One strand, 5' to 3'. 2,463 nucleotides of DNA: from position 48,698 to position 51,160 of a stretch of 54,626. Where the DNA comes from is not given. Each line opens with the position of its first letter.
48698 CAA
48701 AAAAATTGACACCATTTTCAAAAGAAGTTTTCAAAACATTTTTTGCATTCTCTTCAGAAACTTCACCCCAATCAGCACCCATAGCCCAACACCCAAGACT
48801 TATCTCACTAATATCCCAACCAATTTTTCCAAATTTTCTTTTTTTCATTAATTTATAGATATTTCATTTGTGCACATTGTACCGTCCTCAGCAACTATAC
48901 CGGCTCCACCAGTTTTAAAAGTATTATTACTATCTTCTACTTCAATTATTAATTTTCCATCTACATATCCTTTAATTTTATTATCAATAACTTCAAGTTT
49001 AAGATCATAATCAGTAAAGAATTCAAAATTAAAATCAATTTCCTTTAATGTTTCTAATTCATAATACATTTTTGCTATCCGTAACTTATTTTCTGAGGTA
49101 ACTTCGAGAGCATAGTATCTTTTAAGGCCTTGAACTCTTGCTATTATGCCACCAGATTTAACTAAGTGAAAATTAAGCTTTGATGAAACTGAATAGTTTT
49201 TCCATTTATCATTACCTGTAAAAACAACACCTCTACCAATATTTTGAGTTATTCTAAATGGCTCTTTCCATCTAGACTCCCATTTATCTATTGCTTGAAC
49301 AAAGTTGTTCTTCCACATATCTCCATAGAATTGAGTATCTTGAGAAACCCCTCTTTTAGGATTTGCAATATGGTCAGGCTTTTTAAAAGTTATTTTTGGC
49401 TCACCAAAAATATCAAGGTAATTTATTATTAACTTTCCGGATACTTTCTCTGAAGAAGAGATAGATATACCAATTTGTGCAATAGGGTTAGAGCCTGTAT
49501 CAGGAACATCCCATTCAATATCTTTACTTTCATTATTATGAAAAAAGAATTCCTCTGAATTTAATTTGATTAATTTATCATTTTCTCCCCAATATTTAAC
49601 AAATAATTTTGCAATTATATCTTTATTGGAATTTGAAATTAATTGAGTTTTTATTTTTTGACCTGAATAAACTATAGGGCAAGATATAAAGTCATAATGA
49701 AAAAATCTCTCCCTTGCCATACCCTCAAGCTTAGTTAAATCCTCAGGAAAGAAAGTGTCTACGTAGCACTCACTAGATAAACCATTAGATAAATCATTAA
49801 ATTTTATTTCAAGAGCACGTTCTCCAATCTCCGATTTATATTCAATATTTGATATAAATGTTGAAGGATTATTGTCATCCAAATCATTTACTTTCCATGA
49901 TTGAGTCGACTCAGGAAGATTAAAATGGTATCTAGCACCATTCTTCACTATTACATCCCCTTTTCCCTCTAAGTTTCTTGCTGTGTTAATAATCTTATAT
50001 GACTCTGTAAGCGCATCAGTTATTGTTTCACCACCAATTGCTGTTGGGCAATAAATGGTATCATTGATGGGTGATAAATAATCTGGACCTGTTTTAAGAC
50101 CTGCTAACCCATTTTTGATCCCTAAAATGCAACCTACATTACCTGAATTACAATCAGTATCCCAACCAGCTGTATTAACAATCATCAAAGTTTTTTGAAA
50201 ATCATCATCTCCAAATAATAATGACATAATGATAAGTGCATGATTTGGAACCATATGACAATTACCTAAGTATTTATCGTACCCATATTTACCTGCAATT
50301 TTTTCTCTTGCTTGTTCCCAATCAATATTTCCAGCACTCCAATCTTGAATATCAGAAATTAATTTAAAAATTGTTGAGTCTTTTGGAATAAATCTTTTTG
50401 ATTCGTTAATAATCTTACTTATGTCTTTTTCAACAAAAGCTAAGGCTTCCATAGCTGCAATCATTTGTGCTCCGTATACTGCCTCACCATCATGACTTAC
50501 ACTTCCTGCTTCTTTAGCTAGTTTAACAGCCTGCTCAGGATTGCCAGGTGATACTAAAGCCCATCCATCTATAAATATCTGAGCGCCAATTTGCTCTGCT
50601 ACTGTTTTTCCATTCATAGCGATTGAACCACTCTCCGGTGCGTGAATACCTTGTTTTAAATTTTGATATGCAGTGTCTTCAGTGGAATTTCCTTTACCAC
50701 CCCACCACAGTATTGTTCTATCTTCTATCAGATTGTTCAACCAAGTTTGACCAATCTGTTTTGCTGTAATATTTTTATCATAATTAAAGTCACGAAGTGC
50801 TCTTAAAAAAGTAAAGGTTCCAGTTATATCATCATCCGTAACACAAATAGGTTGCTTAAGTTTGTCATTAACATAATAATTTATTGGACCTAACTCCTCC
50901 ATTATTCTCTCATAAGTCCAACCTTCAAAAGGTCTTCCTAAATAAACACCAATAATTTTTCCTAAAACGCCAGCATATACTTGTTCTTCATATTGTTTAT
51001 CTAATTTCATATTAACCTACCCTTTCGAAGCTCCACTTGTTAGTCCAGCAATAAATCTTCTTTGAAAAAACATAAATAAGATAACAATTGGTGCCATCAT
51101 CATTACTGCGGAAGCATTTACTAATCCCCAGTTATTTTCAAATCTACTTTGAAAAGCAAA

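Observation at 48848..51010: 720-aa fusion of an apparently active ARH catalytic domain with two beta-sandwich modules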

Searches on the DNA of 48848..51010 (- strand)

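Call 84: search_dna_similar(query=L121:8001-10136:+, collection=ecoli_genomes, mode=distant, max_rows=8)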
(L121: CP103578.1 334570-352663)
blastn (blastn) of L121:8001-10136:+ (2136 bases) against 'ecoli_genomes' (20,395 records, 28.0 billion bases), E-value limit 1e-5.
No match.

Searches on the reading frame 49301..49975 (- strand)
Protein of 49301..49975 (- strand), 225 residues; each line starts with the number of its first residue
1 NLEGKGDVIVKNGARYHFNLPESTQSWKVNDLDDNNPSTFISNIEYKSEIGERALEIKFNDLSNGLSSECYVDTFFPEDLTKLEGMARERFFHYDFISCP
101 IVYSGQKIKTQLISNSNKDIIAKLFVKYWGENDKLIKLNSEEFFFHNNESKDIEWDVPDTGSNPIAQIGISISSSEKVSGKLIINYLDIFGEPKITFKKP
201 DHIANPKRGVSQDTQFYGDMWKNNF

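Call 66: predict_structure(alignment_id=A4)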
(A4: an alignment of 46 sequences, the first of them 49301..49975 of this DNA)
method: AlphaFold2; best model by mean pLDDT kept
length: 225 residues; sequences in the alignment: 46
mean_pLDDT: 89.3   pTM: 0.87
mean pLDDT of the five models: 89.3, 88.7, 88.2, 86.7, 85.3
residues with pLDDT >= 90: 148; 70-90: 54; 50-70: 21; < 50: 2
segments of 3 or more residues with pLDDT < 50: none
pLDDT, mean of each block of 10 residues (from residue 1): 63 92 96 92 96 97 96 91 83 72 97 98 97 93 98 97 94 98 98 86 78 61 70
secondary structure, 60 per line:
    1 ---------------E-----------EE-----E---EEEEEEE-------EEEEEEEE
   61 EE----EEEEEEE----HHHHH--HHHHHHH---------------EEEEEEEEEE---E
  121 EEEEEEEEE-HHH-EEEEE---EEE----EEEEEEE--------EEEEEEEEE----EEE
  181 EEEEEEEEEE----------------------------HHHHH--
elements in order: E39-45 E53-62 E67-73 H78-82 H85-91 E107-116 E120-129 E135-139 E143-145 E150-156 E165-173 E178-190 H219-223

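Call 68: fold_search(model_id=the predicted structure, library=pdb)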
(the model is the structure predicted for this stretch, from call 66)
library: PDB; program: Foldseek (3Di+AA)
matches with E <= 10: 1632; with E <= 0.001: 103
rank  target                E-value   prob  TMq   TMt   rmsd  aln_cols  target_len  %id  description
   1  2c26                  2.6e-07  1.00  0.56  0.51   3.0       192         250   10  Structural basis for the promiscuous specificity of the carbohydrate- binding modules from the beta-sandwich super famil (released 2005-10-18)
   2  2wys_A                1.4e-06  1.00  0.44  0.22   4.9       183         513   14  High resolution crystallographic structure of the Clostridium thermocellum N-terminal endo-1,4-beta-D-xylanase 10B (Xy (released 2010-08-25)
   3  7zkq_A                2.6e-06  1.00  0.45  0.46  15.6       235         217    9  Early Pp module assembly intermediate of complex I (released 2022-11-23)
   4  1wky                  3.9e-06  1.00  0.52  0.28   3.9       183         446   14  Crystal structure of alkaline mannanase from Bacillus sp. strain JAMB-602: catalytic domain and its Carbohydrate Binding (released 2005-06-15)
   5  4xup_C                6.4e-06  1.00  0.47  0.63   4.2       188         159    6  Structure of the N-terminal CBM22-1-CBM22-2 tandem domain from Paenibacillus barcinonensis Xyn10C (released 2015-06-03)
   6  4bq3_B                8.9e-06  1.00  0.50  0.17   5.1       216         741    9  Structural analysis of an exo-beta-agarase (released 2013-08-14)
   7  4bq2_D                1.0e-05  1.00  0.48  0.17   6.5       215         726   11  Structural analysis of an exo-beta-agarase (released 2013-08-14)
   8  7zkp_A                1.1e-05  1.00  0.47  0.49  14.8       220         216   10  Late assembly intermediate of the proximal proton pumping module of complex I with assembly factors NDUFAF1 and CIA84 (released 2022-11-23)
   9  4xuo_A                1.2e-05  1.00  0.46  0.63   4.2       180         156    7  Structure of the CBM22-1 xylan-binding domain from Paenibacillus barcinonensis Xyn10C (released 2015-06-03)
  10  2w5f_B                1.2e-05  1.00  0.46  0.22   4.6       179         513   15  High resolution crystallographic structure of the Clostridium thermocellum N-terminal endo-1,4-beta-D-xylanase 10B (Xy (released 2010-01-19)
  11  2xom_A                1.2e-05  1.00  0.40  0.58   5.8       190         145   12  Atomic resolution structure of TmCBM61 in complex with beta-1,4- galactotriose (released 2010-09-08)
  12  4xup_E                1.3e-05  1.00  0.47  0.63   4.4       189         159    7  Structure of the N-terminal CBM22-1-CBM22-2 tandem domain from Paenibacillus barcinonensis Xyn10C (released 2015-06-03)
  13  3k4z_A                1.3e-05  1.00  0.47  0.39   8.9       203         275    8  Crystal Structure of the Cellulosomal CBM4 from Clostridium thermocellum Cellulase CbhA (released 2010-07-28)
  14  4xun_A                1.3e-05  1.00  0.44  0.58   6.0       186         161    9  Structure of the CBM22-2 xylan-binding domain from Paenibacillus barcinonensis Xyn10C (released 2015-06-03)
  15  2wys_B                1.4e-05  1.00  0.44  0.22  10.4       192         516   14  High resolution crystallographic structure of the Clostridium thermocellum N-terminal endo-1,4-beta-D-xylanase 10B (Xy (released 2010-08-25)
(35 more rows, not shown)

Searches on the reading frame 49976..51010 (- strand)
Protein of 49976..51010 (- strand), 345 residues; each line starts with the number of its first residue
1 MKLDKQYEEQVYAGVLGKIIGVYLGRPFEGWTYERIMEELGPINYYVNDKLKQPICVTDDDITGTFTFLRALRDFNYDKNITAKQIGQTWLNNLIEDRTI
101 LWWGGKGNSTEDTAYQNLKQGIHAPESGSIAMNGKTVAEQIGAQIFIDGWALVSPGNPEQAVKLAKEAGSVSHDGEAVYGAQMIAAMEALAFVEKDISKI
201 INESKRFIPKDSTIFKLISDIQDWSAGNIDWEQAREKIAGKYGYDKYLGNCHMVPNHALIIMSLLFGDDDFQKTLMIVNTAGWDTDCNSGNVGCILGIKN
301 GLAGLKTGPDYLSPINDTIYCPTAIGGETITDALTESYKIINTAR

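Call 37: search_solved_structures(query=A3, max_evalue=10, show_alignments=5)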
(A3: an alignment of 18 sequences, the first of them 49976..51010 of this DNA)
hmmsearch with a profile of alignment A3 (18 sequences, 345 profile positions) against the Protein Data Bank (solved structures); distinct sequences matched with E-value up to 10: 16.
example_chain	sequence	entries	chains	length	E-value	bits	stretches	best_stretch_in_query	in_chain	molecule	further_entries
1t5j_A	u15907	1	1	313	2.5e-15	59.4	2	138-314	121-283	Hypothetical protein MJ1187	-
8za7_A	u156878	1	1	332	1.3e-06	30.7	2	8-79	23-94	Lmo0067 protein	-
6g1p_A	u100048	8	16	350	0.00032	22.9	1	269-314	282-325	ADP-ribosylhydrolase like 2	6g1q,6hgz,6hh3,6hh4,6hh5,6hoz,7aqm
2woe_A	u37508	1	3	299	0.0025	20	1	248-312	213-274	ADP-RIBOSYL-[DINITROGEN REDUCTASE] GLYCOHYDROLASE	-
2woc_A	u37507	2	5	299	0.0025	20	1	248-312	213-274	ADP-RIBOSYL-[DINITROGEN REDUCTASE] GLYCOHYDROLASE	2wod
3g9d_A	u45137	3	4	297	0.021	16.9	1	252-320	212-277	Dinitrogenase reductase activating glucohydrolase | Dinitrogenase reductase activacting glicohydrolase | ADP-ribosyl-(Dinitrogen reductase) hydrolase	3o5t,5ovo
6dre_A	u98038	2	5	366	0.033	16.3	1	253-316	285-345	ADP-ribosyl-(Dinitrogen reductase) hydrolase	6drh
2qty_A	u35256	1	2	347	0.11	14.6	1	270-310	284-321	Poly(ADP-ribose) glycohydrolase ARH3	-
2g4k_A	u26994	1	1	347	0.21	13.6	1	270-311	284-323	ADP-ribosylhydrolase 3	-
2foz_A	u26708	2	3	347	0.21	13.6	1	270-311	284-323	ADP-ribosylhydrolase like 2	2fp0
9rfd_A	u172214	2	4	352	0.21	13.6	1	270-311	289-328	ADP-ribosylhydrolase ARH3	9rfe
5zqy_A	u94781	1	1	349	0.22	13.6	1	270-311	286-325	Poly(ADP-ribose) glycohydrolase ARH3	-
6d36_C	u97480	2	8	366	0.23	13.5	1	270-311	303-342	Poly(ADP-ribose) glycohydrolase ARH3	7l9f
7akr_AAA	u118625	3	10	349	0.24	13.5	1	270-311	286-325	ADP-ribose glycohydrolase ARH3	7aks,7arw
7l9h_C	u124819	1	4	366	0.27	13.3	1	270-311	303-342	ADP-ribose glycohydrolase ARH3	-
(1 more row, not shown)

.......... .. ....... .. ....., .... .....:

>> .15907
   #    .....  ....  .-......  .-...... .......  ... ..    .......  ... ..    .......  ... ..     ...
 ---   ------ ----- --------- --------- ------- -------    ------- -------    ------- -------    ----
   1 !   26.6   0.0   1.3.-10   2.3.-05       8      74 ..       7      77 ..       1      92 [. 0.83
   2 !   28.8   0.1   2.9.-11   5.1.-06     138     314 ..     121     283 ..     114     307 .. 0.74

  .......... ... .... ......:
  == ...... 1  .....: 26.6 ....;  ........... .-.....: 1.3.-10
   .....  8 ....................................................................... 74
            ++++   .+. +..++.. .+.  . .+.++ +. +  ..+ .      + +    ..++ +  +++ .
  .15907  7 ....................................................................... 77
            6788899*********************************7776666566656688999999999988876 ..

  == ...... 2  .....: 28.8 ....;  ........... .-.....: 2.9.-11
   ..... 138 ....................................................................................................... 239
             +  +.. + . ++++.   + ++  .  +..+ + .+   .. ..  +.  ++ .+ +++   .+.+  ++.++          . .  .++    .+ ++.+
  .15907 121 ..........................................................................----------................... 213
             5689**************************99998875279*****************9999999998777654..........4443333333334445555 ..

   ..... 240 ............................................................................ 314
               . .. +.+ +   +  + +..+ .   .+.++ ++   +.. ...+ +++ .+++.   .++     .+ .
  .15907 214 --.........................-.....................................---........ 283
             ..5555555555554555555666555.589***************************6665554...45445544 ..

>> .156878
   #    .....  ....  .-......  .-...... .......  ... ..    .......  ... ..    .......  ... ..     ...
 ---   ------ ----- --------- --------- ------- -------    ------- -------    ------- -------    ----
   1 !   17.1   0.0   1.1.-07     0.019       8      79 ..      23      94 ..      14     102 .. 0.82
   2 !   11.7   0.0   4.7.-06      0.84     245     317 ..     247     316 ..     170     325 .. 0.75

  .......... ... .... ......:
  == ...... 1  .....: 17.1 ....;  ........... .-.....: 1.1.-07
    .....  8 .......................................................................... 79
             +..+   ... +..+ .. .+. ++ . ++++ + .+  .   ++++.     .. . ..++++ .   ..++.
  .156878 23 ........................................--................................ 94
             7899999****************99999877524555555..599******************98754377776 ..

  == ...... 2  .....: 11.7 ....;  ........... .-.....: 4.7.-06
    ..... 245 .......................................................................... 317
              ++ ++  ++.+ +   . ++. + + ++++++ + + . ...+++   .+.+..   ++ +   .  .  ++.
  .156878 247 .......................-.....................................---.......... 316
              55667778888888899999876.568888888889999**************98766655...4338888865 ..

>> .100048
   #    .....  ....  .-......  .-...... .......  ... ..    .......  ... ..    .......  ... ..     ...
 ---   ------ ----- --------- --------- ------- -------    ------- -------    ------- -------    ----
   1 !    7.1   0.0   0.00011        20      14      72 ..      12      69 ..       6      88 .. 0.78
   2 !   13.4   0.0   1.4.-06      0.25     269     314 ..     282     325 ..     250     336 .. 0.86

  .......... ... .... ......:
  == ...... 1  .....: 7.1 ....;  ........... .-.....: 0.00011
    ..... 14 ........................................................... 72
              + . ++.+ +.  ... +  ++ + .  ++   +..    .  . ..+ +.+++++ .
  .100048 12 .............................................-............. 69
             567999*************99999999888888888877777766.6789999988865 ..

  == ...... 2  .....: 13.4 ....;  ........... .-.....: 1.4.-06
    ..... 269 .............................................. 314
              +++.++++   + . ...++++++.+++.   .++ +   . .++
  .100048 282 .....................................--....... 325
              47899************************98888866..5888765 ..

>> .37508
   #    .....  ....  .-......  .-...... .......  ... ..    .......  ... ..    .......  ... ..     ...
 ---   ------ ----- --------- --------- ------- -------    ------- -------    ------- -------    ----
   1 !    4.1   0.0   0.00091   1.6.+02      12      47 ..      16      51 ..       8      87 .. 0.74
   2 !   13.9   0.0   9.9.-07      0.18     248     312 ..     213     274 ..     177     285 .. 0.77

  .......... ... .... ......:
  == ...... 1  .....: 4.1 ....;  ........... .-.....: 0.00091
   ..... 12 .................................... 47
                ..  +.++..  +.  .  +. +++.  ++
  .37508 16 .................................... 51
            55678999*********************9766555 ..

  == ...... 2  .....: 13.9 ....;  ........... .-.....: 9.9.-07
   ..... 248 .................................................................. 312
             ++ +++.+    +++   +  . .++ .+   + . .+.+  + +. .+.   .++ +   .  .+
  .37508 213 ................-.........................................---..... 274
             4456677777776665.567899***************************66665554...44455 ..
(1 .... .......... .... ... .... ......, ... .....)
